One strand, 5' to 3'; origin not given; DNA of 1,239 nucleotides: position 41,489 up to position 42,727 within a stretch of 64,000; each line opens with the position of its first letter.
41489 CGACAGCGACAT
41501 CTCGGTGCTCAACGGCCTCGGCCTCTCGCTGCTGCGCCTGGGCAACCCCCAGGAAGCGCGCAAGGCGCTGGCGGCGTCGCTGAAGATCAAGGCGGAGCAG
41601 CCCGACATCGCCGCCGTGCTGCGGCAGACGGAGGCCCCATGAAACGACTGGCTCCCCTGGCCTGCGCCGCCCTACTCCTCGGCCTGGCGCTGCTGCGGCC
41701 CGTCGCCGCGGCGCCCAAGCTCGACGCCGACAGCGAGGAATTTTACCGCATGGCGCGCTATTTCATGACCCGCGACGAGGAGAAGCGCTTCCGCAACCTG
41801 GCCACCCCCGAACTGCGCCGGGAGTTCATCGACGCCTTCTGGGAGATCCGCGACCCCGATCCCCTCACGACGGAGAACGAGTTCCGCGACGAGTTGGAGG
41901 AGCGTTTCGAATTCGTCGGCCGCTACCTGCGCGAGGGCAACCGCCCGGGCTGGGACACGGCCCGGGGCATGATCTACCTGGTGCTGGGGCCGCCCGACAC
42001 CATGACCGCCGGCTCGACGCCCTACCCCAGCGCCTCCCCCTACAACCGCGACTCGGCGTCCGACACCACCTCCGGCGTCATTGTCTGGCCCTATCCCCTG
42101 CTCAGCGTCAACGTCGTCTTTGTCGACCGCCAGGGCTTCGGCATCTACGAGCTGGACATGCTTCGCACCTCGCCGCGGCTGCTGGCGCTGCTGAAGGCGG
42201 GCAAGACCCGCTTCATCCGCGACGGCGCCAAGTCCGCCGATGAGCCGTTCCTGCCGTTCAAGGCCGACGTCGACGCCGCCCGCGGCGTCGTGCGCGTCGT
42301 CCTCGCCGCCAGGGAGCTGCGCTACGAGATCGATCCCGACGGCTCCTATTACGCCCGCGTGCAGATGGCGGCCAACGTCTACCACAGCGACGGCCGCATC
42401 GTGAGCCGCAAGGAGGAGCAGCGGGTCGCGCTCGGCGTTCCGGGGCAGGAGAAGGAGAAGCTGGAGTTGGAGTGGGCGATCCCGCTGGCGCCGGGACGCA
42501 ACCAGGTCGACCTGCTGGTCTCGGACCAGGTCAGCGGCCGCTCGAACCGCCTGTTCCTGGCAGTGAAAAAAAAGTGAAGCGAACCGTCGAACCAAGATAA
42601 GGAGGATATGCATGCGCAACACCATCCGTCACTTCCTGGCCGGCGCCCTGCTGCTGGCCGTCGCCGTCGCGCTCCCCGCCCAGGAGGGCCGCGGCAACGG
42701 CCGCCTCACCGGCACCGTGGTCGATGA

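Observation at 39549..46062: GWxTD - GWxTD - CarboxypepD_reg/TPR - Thr-type sulfatase-like/TPR operon: a conserved-looking but functionally undescribed envelope system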

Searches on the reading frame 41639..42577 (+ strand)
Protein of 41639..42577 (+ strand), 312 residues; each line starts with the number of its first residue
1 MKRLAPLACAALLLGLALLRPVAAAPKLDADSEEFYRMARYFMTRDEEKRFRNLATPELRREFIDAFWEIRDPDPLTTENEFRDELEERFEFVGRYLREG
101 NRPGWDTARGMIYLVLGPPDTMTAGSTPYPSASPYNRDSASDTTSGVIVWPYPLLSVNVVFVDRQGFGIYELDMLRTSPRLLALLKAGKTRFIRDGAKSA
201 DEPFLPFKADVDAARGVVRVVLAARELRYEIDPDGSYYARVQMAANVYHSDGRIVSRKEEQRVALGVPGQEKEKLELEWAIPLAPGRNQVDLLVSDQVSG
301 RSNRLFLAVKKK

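Call 4: search_protein_families(library=pfam, proteins=[window:41639-42577:+], max_evalue=0.01)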
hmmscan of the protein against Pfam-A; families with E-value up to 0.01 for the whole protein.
window:41639-42577:+ (312 aa): 1 family
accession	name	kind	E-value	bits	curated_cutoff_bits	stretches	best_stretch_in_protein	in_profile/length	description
PF20094.4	GWxTD_dom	-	2e-08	34.6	26.9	1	31-123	29-116/172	GWxTD domain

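Call 5: search_protein_families(library=ncbifam, proteins=[window:41639-42577:+], max_evalue=0.01)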
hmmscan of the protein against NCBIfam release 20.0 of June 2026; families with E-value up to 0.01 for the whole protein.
window:41639-42577:+ (312 aa): 1 family
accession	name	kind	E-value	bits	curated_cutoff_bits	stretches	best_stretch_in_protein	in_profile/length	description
TIGR04514.1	GWxTD_dom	domain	9.3e-23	80.8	28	1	35-126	2-91/105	GWxTD domain-containing protein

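Call 10: search_solved_structures(query=window:41639-42577:+, max_evalue=1)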
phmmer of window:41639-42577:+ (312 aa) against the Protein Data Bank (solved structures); distinct sequences matched with E-value up to 1: 0.

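Call 26: find_homologous_proteins(query=window:41639-42577:+, max_evalue=0.001)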
Query window:41639-42577:+ (312 aa): 59 proteins with E <= 0.001 among 8000 candidates.
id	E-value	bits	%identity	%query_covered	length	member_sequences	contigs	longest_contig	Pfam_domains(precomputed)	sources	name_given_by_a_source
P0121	1.8e-204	695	100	100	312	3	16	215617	PF20094.5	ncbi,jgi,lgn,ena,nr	ncbi:MAG TPA: GWxTD domain-containing protein [Candidatus Aminicenantes bacterium]|nr:GWxTD domain-c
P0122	4.1e-187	638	91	100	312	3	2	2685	PF20094.5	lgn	-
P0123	2.2e-177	606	87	100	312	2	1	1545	PF20094.5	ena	-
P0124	9.7e-177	604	87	100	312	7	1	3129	PF20094.5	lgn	-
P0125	6.4e-176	602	85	100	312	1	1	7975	PF20094.5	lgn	-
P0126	1.3e-174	597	89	92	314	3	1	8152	PF20094.5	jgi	jgi:GWxTD domain-containing protein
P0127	2.8e-148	511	73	100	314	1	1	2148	PF20094.5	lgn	-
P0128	3.7e-119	415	64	92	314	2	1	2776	PF20094.5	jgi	-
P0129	3.6e-116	405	63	91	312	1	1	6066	PF20094.5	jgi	jgi:GWxTD domain-containing protein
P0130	2.6e-113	396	62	94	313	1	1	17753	PF20094.5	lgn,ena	-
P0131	3.4e-111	389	62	94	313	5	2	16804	PF20094.5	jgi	-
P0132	3.5e-111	389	57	100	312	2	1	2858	-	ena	-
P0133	1.4e-110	387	59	98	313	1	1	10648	PF20094.5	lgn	-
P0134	6.7e-110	385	59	93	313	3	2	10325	-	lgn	-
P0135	4.8e-109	382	61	92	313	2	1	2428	PF20094.5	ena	-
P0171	5.4e-20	90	28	92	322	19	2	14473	PF20094.5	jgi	jgi:GWxTD domain-containing protein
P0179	1.6e-7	49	37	29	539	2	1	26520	PF20094.5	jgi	jgi:GWxTD domain-containing protein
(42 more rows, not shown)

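Call 48: predict_structure(alignment_id=A6)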
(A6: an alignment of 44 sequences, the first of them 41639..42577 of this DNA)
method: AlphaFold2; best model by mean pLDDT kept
length: 312 residues; sequences in the alignment: 44
mean_pLDDT: 83.6   pTM: 0.74
mean pLDDT of the five models: 83.6, 83.5, 83.1, 82.3, 81.4
residues with pLDDT >= 90: 150; 70-90: 111; 50-70: 29; < 50: 22
segments of 3 or more residues with pLDDT < 50: 127-142, 197-201
pLDDT, mean of each block of 10 residues (from residue 1): 70 76 75 95 90 91 93 80 92 92 94 89 52 41 71 86 89 91 84 55 80 96 91 90 93 90 82 90 94 88 90 93
secondary structure, 60 per line:
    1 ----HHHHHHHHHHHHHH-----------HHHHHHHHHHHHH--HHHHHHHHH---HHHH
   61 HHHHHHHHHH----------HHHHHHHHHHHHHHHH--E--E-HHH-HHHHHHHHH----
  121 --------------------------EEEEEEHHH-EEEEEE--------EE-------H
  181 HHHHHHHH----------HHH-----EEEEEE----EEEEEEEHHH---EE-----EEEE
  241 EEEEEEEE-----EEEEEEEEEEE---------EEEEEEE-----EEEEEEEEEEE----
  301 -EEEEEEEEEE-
elements in order: H5-18 H30-42 H45-53 H57-70 H81-96 H108-116 E147-152 E157-162 H180-188 E207-212 E217-223 E237-248 E254-264 E274-280 E286-296 E302-311

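Call 50: fold_search(model_id=the predicted structure, library=pdb)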
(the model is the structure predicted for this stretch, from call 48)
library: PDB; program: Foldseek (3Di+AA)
matches with E <= 10: 1617; with E <= 0.001: 8
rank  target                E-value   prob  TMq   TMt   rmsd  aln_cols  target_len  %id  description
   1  1fg9_E                2.4e-04  0.94  0.19  0.27  14.2       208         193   12  3:1 COMPLEX OF INTERFERON-GAMMA RECEPTOR WITH INTERFERON-GAMMA DIMER (released 2000-08-11)
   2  8cmt_A                5.1e-04  1.00  0.24  0.12  11.7       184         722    9  Structure of the plasma coagulation Factor XIII A2B2 heterotetrameric complex. (released 2024-09-11)
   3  1ggt_A                6.8e-04  1.00  0.25  0.13  12.0       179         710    7  THREE-DIMENSIONAL STRUCTURE OF A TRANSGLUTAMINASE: HUMAN BLOOD COAGULATION FACTOR XIII (released 1995-07-31)
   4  4kkr_A                8.5e-04  1.00  0.21  0.28   6.5       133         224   20  Crystal structure of Vibrio cholerae RbmA (crystal form 3) (released 2013-05-22)
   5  4kkq_A                8.5e-04  0.99  0.21  0.28  12.1       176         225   14  Crystal structure of Vibrio cholerae RbmA (crystal form 1) (released 2013-05-22)
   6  4be6_A                9.0e-04  0.99  0.21  0.28  12.4       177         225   16  V. cholera biofilm scaffolding protein RbmA (released 2013-12-18)
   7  1fie_B                9.6e-04  0.99  0.25  0.13  11.5       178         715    9  RECOMBINANT HUMAN COAGULATION FACTOR XIII (released 1997-02-12)
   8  1ggy_A                9.6e-04  0.98  0.22  0.11  12.8       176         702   11  HUMAN FACTOR XIII WITH YTTERBIUM BOUND IN THE ION SITE (released 1999-02-16)
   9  6msv_A                1.0e-03  1.00  0.19  0.50   5.8       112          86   12  Structure of the 6th type III domain from human fibronectin (released 2019-10-23)
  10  6msv_D                1.1e-03  1.00  0.19  0.49   5.8       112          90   12  Structure of the 6th type III domain from human fibronectin (released 2019-10-23)
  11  1ggy_B                1.1e-03  0.99  0.23  0.11  12.7       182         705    8  HUMAN FACTOR XIII WITH YTTERBIUM BOUND IN THE ION SITE (released 1999-02-16)
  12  1f13_B                1.1e-03  0.99  0.24  0.13  12.1       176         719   10  RECOMBINANT HUMAN CELLULAR COAGULATION FACTOR XIII (released 1998-08-12)
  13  1qrk_B                1.1e-03  0.99  0.22  0.11  12.6       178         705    7  HUMAN FACTOR XIII WITH STRONTIUM BOUND IN THE ION SITE (released 1999-07-02)
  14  5g50_B                1.3e-03  1.00  0.21  0.28   6.4       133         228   19  Vibrio cholerae scaffolding protein RbmA in complex with magnesium. (released 2017-11-29)
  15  1f13_A                1.3e-03  0.99  0.25  0.13  11.6       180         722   11  RECOMBINANT HUMAN CELLULAR COAGULATION FACTOR XIII (released 1998-08-12)
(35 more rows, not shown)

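Call 53: find_encoding_contigs(protein=P0171, flank=10000, max_places=1)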
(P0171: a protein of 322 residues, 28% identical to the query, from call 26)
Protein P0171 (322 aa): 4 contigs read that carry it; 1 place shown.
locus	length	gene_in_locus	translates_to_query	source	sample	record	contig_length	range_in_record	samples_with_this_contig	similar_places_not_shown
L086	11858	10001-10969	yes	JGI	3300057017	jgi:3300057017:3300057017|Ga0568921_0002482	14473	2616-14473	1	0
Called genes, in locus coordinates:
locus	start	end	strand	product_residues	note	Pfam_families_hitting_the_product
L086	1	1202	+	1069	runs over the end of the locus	PF26549:Tricorn_N, PF26550:Tricorn_2nd, PF07676:PD40, PF26549:Tricorn_N (weak), PF26550:Tricorn_2nd, PF26549:Tricorn_N (weak), PF14684:Tricorn_C1, PF03572:Peptidase_S41, +6 more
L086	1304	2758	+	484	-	PF07687:M20_dimer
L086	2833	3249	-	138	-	PF13474:SnoaL_3, PF14534:DUF4440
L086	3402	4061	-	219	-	PF03737:RraA-like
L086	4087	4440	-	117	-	-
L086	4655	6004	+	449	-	PF02878:PGM_PMM_I, PF02879:PGM_PMM_II, PF02880:PGM_PMM_III, PF00408:PGM_PMM_IV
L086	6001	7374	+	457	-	PF02878:PGM_PMM_I, PF02879:PGM_PMM_II, PF02880:PGM_PMM_III, PF00408:PGM_PMM_IV (weak)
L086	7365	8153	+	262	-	PF01182:Glucosamine_iso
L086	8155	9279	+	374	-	PF01979:Amidohydro_1, PF07969:Amidohydro_3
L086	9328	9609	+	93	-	-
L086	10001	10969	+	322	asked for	PF20094:GWxTD_dom (weak)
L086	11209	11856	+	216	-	?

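Call 54: find_encoding_contigs(protein=P0179, flank=10000, max_places=1)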
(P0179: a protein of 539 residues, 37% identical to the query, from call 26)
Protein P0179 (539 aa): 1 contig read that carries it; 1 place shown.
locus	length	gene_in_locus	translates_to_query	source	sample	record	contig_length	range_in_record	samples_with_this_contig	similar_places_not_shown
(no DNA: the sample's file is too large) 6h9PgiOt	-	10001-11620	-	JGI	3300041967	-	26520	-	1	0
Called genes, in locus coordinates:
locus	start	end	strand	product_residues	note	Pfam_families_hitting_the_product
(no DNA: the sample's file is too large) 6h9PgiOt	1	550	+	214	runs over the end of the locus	PF00702:Hydrolase, PF12710:HAD, PF13344:Hydrolase_6 (faint), PF13419:HAD_2, PF13242:Hydrolase_like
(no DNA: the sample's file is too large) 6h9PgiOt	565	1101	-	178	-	PF12019:GspH (faint)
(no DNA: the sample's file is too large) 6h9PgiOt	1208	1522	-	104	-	PF12836:HHH_3, PF14520:HHH_5 (faint), PF14716:HHH_8 (faint), PF00633:HHH, PF12826:HHH_2 (faint), PF03934:T2SSK (weak)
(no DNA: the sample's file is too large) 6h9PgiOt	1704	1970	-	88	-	-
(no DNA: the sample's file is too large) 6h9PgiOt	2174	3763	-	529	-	PF00389:2-Hacid_dh, PF02826:2-Hacid_dh_C, PF19304:PGDH_inter, PF01842:ACT (weak)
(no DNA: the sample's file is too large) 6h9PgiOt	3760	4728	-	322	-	PF00266:Aminotran_5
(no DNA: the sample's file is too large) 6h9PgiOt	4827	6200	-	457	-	PF02163:Peptidase_M50, PF13180:PDZ_2, PF17820:PDZ_6, PF00595:PDZ (weak), PF13180:PDZ_2 (weak), PF17820:PDZ_6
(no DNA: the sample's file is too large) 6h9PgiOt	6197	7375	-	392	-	PF02670:DXP_reductoisom, PF08436:DXP_redisom_C, PF13288:DXPR_C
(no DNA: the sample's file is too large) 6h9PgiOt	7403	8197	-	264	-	PF01148:CTP_transf_1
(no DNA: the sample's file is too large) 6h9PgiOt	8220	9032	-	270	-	PF01255:Prenyltransf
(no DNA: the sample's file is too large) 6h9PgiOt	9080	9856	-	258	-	PF01416:PseudoU_synth_1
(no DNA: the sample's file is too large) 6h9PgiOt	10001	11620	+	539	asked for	PF20094:GWxTD_dom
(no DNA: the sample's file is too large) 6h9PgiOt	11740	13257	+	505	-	PF20094:GWxTD_dom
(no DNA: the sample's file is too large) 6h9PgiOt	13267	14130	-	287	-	PF02016:Peptidase_S66, PF17676:Peptidase_S66C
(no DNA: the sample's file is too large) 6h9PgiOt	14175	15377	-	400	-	PF01546:Peptidase_M20, PF07687:M20_dimer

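Call 64: search_solved_structures(query=A6, max_evalue=10)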
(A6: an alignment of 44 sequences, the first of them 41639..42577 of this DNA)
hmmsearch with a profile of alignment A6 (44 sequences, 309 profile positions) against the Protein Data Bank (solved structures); distinct sequences matched with E-value up to 10: 1.
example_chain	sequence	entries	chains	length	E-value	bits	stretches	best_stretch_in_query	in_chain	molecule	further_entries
4fzw_A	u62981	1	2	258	1.9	10.8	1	48-76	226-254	2,3-dehydroadipyl-CoA hydratase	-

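Call 69: search_protein_representatives(alignment_id=A6)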
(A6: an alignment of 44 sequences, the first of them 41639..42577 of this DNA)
Query: 44 sequences, 309 profile positions. Proteins with E-value up to 0.001 (for the whole library): 11375; up to 1e-10: 6795; up to 1e-30: 769. The best 150 are listed.
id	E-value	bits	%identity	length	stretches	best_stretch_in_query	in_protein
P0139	3.5e-134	463.2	-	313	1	1-308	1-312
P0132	2.7e-128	443.9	-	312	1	1-309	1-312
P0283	1.1e-77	277.7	-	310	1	9-308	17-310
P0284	1.3e-71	257.7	-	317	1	11-309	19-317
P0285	1.7e-71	257.3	-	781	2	38-171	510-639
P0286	4.3e-71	256.0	-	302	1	10-307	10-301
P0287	8.8e-71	255.0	-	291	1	12-307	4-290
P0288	1.3e-70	254.4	-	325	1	8-308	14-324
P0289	3.7e-70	252.9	-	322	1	8-309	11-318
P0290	1.2e-69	251.3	-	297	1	12-309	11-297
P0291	3.1e-69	249.9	-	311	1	4-307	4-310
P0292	4.8e-69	249.3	-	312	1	8-309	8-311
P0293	1.9e-68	247.3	-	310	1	8-306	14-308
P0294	4.9e-68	246.0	-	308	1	1-307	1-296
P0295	5.7e-68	245.7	-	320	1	11-307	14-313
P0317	9.6e-62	225.3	-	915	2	33-170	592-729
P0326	1.1e-60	221.8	-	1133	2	31-170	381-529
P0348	2.9e-58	213.8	-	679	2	27-165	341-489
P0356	1.0e-57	212.1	-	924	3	11-170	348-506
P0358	2.1e-57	211.1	-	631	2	27-152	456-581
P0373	3.3e-55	203.8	-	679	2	40-174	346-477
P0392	3.2e-53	197.3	-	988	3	28-170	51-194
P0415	6.9e-50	186.4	-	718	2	29-182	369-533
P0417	1.4e-49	185.4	-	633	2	24-171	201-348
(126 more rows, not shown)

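Call 73: search_protein_families(library=pfam, proteins=[P0285, P0317, P0326, P0348, P0356, P0358, P0373, P0392, P0415, P0417], max_evalue=0.0001)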
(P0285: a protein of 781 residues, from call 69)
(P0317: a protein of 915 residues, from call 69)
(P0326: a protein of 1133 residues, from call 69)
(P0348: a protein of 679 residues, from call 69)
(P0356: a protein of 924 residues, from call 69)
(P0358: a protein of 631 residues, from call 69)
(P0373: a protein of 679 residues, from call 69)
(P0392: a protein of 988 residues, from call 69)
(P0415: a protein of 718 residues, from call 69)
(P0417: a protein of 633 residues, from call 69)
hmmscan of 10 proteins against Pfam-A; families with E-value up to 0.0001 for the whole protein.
P0285 (781 aa): 2 families
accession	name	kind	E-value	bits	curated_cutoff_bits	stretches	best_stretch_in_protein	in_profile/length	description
PF20094.4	GWxTD_dom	-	2.6e-39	135.2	26.9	2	511-630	35-143/172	GWxTD domain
PF05569.17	Peptidase_M56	-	4.2e-27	95.5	31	1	109-296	99-293/296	BlaR1 peptidase M56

P0317 (915 aa): 4 families
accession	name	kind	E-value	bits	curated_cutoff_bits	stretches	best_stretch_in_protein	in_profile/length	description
PF20094.4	GWxTD_dom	-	3e-30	105.7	26.9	2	592-718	29-140/172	GWxTD domain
PF05569.17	Peptidase_M56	-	2.3e-24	86.5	31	1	15-182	102-272/296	BlaR1 peptidase M56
PF03544.19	TonB_C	-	3e-11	44.1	24.6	1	837-909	6-77/79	Gram-negative bacterial TonB protein C-terminal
PF13103.11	TonB_2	-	9.2e-09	35.8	22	1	818-898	2-76/85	TonB C terminal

P0326 (1133 aa): 2 families
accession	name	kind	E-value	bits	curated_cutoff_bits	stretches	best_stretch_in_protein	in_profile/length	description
PF20094.4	GWxTD_dom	-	6.6e-38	130.6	26.9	2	655-755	32-128/172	GWxTD domain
PF05569.17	Peptidase_M56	-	2.5e-28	99.6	31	1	115-285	99-272/296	BlaR1 peptidase M56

P0348 (679 aa): 2 families
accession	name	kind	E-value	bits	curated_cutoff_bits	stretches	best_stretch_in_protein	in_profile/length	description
PF20094.4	GWxTD_dom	-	9.9e-33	113.8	26.9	2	352-443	32-119/172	GWxTD domain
PF05569.17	Peptidase_M56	-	8.6e-30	104.4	31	1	111-306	96-294/296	BlaR1 peptidase M56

P0356 (924 aa): 2 families
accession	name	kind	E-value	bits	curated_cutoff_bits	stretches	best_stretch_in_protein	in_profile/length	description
PF20094.4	GWxTD_dom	-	1.5e-34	119.7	26.9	2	376-481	33-127/172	GWxTD domain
PF05569.17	Peptidase_M56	-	1e-28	100.8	31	1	25-298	4-293/296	BlaR1 peptidase M56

P0358 (631 aa): 2 families
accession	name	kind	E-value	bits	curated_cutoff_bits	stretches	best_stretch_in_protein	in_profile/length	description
PF20094.4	GWxTD_dom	-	4.3e-28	98.6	26.9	2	462-552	29-114/172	GWxTD domain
PF05569.17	Peptidase_M56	-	4e-17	62.8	31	1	10-106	191-293/296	BlaR1 peptidase M56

P0373 (679 aa): 2 families
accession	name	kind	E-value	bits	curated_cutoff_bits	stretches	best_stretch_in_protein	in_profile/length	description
PF20094.4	GWxTD_dom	-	2.1e-29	102.9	26.9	2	524-643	33-144/172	GWxTD domain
PF05569.17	Peptidase_M56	-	3.1e-27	96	31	1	87-253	93-262/296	BlaR1 peptidase M56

P0392 (988 aa): 9 families
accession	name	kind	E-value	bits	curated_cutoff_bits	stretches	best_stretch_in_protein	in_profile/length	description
PF20094.4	GWxTD_dom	-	2.2e-22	80.1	26.9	2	64-167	36-127/172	GWxTD domain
PF13428.12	TPR_14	-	3.1e-09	37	23.5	0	690-730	1-41/44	Tetratricopeptide repeat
PF07719.23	TPR_2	-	4.2e-09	36.3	27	0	691-722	2-33/34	Tetratricopeptide repeat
PF00515.34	TPR_1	-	2.6e-07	30.6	27.8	0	691-722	2-33/34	Tetratricopeptide repeat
PF13429.12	TPR_15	-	4.6e-06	26.7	26.2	1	596-712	155-270/280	Tetratricopeptide repeat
PF13431.12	TPR_17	-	1e-05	25.9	24.4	0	690-711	13-34/34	Tetratricopeptide repeat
PF13424.12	TPR_12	-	1.5e-05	25.5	30.1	1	656-719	4-74/77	Tetratricopeptide repeat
PF13181.12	TPR_8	-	3.7e-05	24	25.7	0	691-722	2-33/34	Tetratricopeptide repeat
PF14559.12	TPR_19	-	3.8e-05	24.4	25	0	669-732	5-67/68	Tetratricopeptide repeat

P0415 (718 aa): 3 families
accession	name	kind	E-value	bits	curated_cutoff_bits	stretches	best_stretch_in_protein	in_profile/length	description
PF05569.17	Peptidase_M56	-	3.7e-27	95.7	31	1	109-280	98-272/296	BlaR1 peptidase M56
PF20094.4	GWxTD_dom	-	2.9e-18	66.7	26.9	1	377-465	33-115/172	GWxTD domain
PF01435.24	Peptidase_M48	-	2.7e-06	27.8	20.3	1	188-262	49-122/186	Peptidase family M48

P0417 (633 aa): 2 families
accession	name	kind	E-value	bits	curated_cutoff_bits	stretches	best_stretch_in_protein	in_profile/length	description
PF20094.4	GWxTD_dom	-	4.4e-26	92.1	26.9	2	214-339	33-143/172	GWxTD domain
PF05569.17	Peptidase_M56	-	2.5e-23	83.1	31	1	2-121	152-274/296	BlaR1 peptidase M56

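Call 74: find_encoding_contigs(protein=P0317, flank=8000, max_places=2)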
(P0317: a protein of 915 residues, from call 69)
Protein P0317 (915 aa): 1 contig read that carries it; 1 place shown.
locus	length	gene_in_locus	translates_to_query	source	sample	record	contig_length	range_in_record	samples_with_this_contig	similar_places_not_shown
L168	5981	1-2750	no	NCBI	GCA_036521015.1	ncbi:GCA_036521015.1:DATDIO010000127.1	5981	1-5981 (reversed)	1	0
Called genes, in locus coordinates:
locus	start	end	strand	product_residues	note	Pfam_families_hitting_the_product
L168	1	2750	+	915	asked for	PF05569:Peptidase_M56, PF20094:GWxTD_dom, PF13103:TonB_2, PF03544:TonB_C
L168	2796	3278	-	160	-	PF00903:Glyoxalase, PF18029:Glyoxalase_6 (faint), PF22656:At5g48480-like_N (faint)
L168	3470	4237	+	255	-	PF00753:Lactamase_B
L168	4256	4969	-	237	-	-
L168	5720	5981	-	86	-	PF00487:FA_desaturase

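Call 75: find_encoding_contigs(protein=P0285, flank=8000, max_places=2)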
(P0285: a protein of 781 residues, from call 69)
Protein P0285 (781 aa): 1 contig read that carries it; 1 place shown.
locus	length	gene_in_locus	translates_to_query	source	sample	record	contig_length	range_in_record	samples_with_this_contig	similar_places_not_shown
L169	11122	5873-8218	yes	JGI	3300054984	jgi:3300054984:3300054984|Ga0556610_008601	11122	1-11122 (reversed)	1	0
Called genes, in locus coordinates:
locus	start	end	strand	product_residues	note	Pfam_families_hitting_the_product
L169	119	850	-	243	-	PF03372:Exo_endo_phos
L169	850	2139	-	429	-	PF13091:PLDc_2, PF00614:PLDc (faint), PF13091:PLDc_2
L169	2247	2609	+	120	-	-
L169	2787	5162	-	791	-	PF07944:Beta-AFase-like_GH127_cat, PF20736:Glyco_hydro127M, PF16375:DUF4986 (weak), PF20620:DUF6805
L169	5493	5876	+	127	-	PF01978:TrmB (weak), PF03965:Penicillinase_R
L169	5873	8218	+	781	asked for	PF05569:Peptidase_M56, PF20094:GWxTD_dom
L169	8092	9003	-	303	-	PF20434:BD-FAE, PF07859:Abhydrolase_3, PF00326:Peptidase_S9 (faint)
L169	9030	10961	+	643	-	PF16177:ACAS_N, PF00501:AMP-binding, PF13193:AMP-binding_C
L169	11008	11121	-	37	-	?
